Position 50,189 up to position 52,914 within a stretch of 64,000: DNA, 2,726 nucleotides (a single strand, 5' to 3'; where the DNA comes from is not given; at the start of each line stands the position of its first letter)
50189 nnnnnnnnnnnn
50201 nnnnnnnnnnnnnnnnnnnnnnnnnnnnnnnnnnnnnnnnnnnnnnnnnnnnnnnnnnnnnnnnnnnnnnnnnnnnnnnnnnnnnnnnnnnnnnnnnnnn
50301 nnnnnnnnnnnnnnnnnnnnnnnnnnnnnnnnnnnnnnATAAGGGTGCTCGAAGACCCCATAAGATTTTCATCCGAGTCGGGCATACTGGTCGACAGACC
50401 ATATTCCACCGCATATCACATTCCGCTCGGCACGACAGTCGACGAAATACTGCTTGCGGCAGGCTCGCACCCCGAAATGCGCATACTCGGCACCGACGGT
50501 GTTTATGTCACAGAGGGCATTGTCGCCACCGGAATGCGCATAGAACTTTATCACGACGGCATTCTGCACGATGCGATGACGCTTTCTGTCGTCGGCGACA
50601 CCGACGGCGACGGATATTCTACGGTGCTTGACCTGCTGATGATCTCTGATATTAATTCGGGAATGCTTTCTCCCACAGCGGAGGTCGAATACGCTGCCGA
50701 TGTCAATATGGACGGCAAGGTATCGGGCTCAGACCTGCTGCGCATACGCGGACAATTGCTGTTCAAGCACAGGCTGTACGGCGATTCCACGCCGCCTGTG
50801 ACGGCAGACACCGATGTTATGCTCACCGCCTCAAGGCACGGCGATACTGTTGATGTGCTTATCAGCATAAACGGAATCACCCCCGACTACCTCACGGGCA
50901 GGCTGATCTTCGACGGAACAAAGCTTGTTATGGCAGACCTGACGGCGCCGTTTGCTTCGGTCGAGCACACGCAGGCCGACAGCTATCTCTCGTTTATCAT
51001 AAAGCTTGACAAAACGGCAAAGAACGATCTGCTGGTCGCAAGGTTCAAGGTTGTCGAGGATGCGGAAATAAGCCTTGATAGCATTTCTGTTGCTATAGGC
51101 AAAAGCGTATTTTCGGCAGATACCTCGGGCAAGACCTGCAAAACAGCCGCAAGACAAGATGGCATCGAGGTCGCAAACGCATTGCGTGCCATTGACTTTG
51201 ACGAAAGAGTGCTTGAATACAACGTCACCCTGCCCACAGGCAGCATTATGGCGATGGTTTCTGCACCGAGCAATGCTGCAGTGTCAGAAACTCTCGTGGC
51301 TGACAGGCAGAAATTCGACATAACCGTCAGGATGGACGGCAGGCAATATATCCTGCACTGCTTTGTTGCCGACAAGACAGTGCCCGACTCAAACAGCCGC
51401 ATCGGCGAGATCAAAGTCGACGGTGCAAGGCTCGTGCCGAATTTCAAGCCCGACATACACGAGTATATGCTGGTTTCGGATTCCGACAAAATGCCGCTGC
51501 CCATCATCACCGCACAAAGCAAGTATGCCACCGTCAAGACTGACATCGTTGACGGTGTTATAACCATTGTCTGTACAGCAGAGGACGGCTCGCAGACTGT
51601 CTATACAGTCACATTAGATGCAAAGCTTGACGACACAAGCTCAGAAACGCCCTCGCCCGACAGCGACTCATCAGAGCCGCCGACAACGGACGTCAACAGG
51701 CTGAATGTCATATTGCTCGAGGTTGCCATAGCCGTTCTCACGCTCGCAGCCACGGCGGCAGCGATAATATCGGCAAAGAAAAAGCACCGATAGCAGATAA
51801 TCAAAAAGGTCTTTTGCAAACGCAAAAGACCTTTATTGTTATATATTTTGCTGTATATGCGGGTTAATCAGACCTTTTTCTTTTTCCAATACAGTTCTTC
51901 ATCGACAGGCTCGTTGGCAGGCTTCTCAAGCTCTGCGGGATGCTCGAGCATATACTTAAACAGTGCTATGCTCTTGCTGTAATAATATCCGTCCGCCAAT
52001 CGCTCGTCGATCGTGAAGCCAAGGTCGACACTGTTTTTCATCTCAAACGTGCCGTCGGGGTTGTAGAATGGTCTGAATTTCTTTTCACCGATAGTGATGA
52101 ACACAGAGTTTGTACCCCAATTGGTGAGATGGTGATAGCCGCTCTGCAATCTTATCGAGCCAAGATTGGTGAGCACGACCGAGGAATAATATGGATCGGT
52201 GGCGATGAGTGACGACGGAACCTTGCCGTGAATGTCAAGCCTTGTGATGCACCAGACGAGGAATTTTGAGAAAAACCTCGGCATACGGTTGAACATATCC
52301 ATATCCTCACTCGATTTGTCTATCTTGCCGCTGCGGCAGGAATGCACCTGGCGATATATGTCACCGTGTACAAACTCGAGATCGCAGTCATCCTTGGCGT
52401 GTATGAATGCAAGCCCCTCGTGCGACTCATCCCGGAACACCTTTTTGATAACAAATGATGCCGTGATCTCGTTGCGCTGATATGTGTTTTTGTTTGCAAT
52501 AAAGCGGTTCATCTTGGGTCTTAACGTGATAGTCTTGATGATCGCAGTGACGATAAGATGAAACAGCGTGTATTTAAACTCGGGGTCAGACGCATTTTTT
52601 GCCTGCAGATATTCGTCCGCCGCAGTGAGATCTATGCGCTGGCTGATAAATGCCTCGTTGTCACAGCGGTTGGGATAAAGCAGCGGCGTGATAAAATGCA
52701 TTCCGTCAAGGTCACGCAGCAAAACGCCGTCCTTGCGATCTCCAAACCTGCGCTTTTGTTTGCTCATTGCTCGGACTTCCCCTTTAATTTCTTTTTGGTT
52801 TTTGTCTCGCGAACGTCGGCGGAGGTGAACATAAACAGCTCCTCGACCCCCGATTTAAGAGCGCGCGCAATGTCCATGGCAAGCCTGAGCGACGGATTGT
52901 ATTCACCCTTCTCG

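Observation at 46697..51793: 1698-aa membrane-tethered subtilase with an unusual module chain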

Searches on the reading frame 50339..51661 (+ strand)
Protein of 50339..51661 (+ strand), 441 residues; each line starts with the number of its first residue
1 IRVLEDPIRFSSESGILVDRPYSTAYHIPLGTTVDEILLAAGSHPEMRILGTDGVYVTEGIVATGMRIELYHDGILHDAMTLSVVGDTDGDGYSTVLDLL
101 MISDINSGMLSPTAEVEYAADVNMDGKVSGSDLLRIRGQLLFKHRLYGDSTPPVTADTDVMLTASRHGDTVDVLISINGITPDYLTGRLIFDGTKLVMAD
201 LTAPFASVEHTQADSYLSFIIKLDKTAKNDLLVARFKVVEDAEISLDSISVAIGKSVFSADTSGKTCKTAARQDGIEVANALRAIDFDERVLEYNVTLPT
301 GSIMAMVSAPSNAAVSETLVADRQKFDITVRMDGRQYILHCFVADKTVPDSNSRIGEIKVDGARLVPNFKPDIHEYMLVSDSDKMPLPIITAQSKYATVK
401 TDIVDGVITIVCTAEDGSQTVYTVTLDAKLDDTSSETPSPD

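Call 31: search_solved_structures(query=A4, max_evalue=1, show_alignments=2)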
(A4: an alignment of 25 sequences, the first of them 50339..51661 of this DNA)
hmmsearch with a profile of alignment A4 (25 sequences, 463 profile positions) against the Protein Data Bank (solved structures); distinct sequences matched with E-value up to 1: 150 (the best 60 are shown).
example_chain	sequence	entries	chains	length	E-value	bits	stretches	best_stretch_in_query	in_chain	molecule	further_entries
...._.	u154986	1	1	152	2.8e-13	52.6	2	85-146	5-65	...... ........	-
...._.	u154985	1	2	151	3.7e-13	52.2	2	85-145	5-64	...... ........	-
2yik_A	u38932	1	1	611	4.1e-09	38.9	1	83-144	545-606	ENDOGLUCANASE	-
2ccl_B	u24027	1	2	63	8.3e-09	37.9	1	83-142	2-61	ENDO-1,4-BETA-XYLANASE Y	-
1ohz_B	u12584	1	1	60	3.1e-08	36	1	86-142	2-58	ENDO-1,4-BETA-XYLANASE Y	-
8q2h_A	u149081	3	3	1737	3.8e-08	35.7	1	365-458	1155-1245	beta-galactosidase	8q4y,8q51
5lxv_B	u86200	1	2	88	4.4e-07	32.2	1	82-134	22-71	Carbohydrate-binding protein WP_009985128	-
6kg9_A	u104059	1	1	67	1.7e-06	30.2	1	84-143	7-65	And cellulose-binding endoglucanase family 9 CelL ortholog dockerin domain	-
3ul4_B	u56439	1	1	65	2e-06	30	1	82-142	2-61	Cellulosome enzyme, dockerin type I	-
4dh2_B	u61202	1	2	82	2.1e-06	29.9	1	83-146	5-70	Dockerin type 1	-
4fl4_A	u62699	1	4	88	3.7e-06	29.1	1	86-143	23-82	Glycoside hydrolase family 9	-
4uyq_B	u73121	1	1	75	4.5e-06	28.9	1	84-144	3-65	Cellulosomal scaffoldin adaptor protein B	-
2y3n_B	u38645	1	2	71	5.5e-06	28.6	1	82-137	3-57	CELLULOSOMAL FAMILY-48 PROCESSIVE GLYCOSIDE HYDROLASE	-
8zvk_A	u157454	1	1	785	5.8e-06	28.5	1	85-143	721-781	AaBgIC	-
4uyp_B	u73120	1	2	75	9.4e-06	27.8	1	84-144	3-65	Cellulosomal scaffoldin adaptor protein B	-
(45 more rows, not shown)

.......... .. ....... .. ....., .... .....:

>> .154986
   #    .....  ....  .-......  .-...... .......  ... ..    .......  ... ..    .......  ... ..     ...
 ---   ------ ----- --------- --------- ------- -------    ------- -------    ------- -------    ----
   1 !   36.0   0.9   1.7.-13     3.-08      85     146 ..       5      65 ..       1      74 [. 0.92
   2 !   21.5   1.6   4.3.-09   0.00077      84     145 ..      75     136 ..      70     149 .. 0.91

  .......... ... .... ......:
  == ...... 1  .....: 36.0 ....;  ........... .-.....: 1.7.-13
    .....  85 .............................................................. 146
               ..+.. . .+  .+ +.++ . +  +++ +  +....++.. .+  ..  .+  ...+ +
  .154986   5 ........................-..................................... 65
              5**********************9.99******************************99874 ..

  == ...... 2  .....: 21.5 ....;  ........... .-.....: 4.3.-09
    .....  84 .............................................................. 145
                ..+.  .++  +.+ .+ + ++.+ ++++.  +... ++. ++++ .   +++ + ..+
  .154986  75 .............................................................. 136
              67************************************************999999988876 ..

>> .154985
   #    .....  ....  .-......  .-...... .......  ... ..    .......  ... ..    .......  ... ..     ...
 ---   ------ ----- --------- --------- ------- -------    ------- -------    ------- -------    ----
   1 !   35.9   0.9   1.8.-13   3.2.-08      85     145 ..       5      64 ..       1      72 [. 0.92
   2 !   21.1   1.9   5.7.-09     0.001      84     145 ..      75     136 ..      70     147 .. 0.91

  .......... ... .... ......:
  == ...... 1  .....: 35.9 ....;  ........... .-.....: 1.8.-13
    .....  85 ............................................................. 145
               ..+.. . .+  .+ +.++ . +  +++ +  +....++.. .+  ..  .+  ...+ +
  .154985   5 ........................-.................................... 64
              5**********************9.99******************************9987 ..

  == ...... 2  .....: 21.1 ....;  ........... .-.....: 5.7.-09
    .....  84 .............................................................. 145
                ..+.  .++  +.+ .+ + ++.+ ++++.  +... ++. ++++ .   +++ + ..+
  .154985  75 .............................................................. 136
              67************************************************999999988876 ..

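Call 38: predict_structure(alignment_id=A4)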
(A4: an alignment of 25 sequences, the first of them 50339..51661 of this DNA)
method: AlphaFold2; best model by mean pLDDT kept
length: 441 residues; sequences in the alignment: 25
mean_pLDDT: 89.9   pTM: 0.76
mean pLDDT of the five models: 89.9, 89.5, 89.4, 89.2, 89.1
residues with pLDDT >= 90: 319; 70-90: 102; 50-70: 8; < 50: 12
segments of 3 or more residues with pLDDT < 50: 430-441
pLDDT, mean of each block of 10 residues (from residue 1): 79 92 95 95 92 94 97 93 96 94 95 96 93 92 77 89 93 93 94 95 93 93 87 95 94 93 89 91 90 92 93 91 90 94 88 90 88 90 79 91 91 93 80 44 37
secondary structure, 60 per line:
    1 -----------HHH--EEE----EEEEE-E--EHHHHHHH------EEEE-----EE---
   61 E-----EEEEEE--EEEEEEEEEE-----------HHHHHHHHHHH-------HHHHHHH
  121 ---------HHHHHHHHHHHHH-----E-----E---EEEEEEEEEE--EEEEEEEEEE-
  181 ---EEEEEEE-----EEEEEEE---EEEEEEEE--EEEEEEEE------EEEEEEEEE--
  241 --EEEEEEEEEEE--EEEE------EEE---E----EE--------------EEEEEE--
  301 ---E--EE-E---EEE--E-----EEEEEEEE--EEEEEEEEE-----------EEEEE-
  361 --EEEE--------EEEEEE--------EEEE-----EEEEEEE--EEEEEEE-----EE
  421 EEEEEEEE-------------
elements in order: E17-19 E24-28 H34-40 E47-50 E67-72 E75-84 H96-106 H114-120 H130-142 E158-167 E170-179 E184-190 E196-202 E206-213 E216-223 E230-238 E243-253 E256-259 E266-268 E293-298 E314-316 E325-332 E335-343 E355-359 E363-366 E375-380 E389-392 E398-404 E407-413 E419-428

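Call 41: fold_search(model_id=the predicted structure, library=pdb)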
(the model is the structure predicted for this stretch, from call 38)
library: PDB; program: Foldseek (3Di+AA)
matches with E <= 10: 1546; with E <= 0.001: 51
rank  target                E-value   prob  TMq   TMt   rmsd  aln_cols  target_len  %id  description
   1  2w1n                  5.6e-08  1.00  0.23  0.42  20.3       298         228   13  cohesin and fibronectin type-III double module construct from the Clostridium perfringens glycoside hydrolase GH84C (released 2009-02-03)
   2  7nit_D                2.2e-06  0.93  0.13  0.06  20.2       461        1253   11  X-ray structure of a multidomain BbgIII from Bifidobacterium bifidum (released 2021-12-22)
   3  7nit_C                3.9e-06  0.90  0.14  0.06  20.3       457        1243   12  X-ray structure of a multidomain BbgIII from Bifidobacterium bifidum (released 2021-12-22)
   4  2jh2_A                4.1e-06  1.00  0.22  0.68   2.9       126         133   14  X-ray crystal structure of a cohesin-like module from Clostridium perfringens (released 2007-11-06)
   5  5nrm_A                5.3e-06  1.00  0.20  0.57   3.4       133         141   16  Crystal structure of the sixth cohesin from Acetivibrio cellulolyticus' scaffoldin B in complex with Cel5 dockerin S51 (released 2018-01-31)
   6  2jh2_C                6.6e-06  1.00  0.23  0.71   3.6       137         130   14  X-ray crystal structure of a cohesin-like module from Clostridium perfringens (released 2007-11-06)
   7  4ums                  6.6e-06  1.00  0.21  0.53   5.3       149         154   13  The crystal structure of the seventh ScaB type I cohesin from Pseudobacteroides cellulosolvens (released 2015-05-06)
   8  7nit_A                6.6e-06  0.87  0.14  0.06  20.2       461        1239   11  X-ray structure of a multidomain BbgIII from Bifidobacterium bifidum (released 2021-12-22)
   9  2vn5_C                7.8e-06  1.00  0.21  0.56   4.0       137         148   16  The Clostridium cellulolyticum dockerin displays a dual binding mode for its cohesin partner (released 2008-05-20)
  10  6kgf_C                7.8e-06  1.00  0.19  0.51   7.5       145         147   16  Crystal structure of CaDoc0917(R16D)-CaCohA2 complex at pH 8.2 (released 2020-07-08)
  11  2vn5_A                8.3e-06  1.00  0.19  0.54   7.3       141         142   15  The Clostridium cellulolyticum dockerin displays a dual binding mode for its cohesin partner (released 2008-05-20)
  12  6kgc_A                9.2e-06  1.00  0.18  0.47   8.6       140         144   18  Crystal structure of CaDoc0917(R49D)-CaCohA2 complex at pH 5.4 (released 2020-07-08)
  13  7ahs_B                1.1e-05  0.90  0.11  0.16  22.0       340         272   11  titin-N2A Ig81-Ig83 (released 2021-03-24)
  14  5nrk_A                1.3e-05  1.00  0.22  0.60   3.5       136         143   15  Crystal structure of the sixth cohesin from Acetivibrio cellulolyticus' scaffoldin B in complex with Cel5 dockerin S15 (released 2018-01-31)
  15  4dh2_C                1.3e-05  1.00  0.20  0.50   4.4       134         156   10  Crystal structure of Coh-OlpC(Cthe_0452)-Doc435(Cthe_0435) complex: A novel type I Cohesin-Dockerin complex from Clost (released 2012-11-28)
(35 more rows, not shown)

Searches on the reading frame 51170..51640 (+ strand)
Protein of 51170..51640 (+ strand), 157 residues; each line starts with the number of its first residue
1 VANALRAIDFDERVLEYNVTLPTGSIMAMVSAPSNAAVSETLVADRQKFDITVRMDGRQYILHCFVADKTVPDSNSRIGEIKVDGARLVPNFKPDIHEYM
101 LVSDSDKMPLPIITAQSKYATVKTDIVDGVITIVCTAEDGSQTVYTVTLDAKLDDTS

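Call 83: search_protein_families(library=pfam, proteins=[window:51170-51640:+], max_evalue=1)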
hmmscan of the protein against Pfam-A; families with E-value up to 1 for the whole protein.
window:51170-51640:+ (157 aa): 3 families
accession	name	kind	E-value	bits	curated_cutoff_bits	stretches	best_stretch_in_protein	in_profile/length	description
PF12733.13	Cadherin-like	-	0.0062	17.4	24.2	1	127-148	63-85/89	Cadherin-like beta sandwich domain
PF13205.12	Big_5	-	0.021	16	23.6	0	115-156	47-90/105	Bacterial Ig-like domain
PF14305.11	ATPgrasp_TupA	-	0.037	14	25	1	93-148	21-76/241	TupA-like ATPgrasp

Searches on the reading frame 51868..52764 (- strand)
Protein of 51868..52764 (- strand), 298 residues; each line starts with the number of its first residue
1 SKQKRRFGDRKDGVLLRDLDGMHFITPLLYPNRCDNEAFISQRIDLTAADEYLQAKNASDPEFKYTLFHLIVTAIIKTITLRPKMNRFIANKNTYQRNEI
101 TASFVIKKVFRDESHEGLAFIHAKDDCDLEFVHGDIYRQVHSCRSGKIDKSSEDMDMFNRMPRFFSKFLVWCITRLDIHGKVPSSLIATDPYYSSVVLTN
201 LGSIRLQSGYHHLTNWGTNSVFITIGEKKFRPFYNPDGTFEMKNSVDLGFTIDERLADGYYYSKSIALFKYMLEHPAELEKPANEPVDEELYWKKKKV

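Call 5: search_protein_families(library=pfam, proteins=[window:51868-52764:-], max_evalue=0.001)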
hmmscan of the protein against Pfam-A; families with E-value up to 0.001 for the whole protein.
window:51868-52764:- (298 aa): 1 family
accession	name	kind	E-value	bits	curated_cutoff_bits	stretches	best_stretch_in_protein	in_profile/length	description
PF00198.28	2-oxoacid_dh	-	1.5e-07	31.5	23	1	194-279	148-230/232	2-oxoacid dehydrogenases acyltransferase (catalytic domain)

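Call 46: search_protein_families(library=ncbifam, proteins=[window:51868-52764:-], max_evalue=0.001)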
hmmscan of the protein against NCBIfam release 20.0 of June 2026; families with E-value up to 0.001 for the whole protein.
window:51868-52764:- (298 aa): 0 families
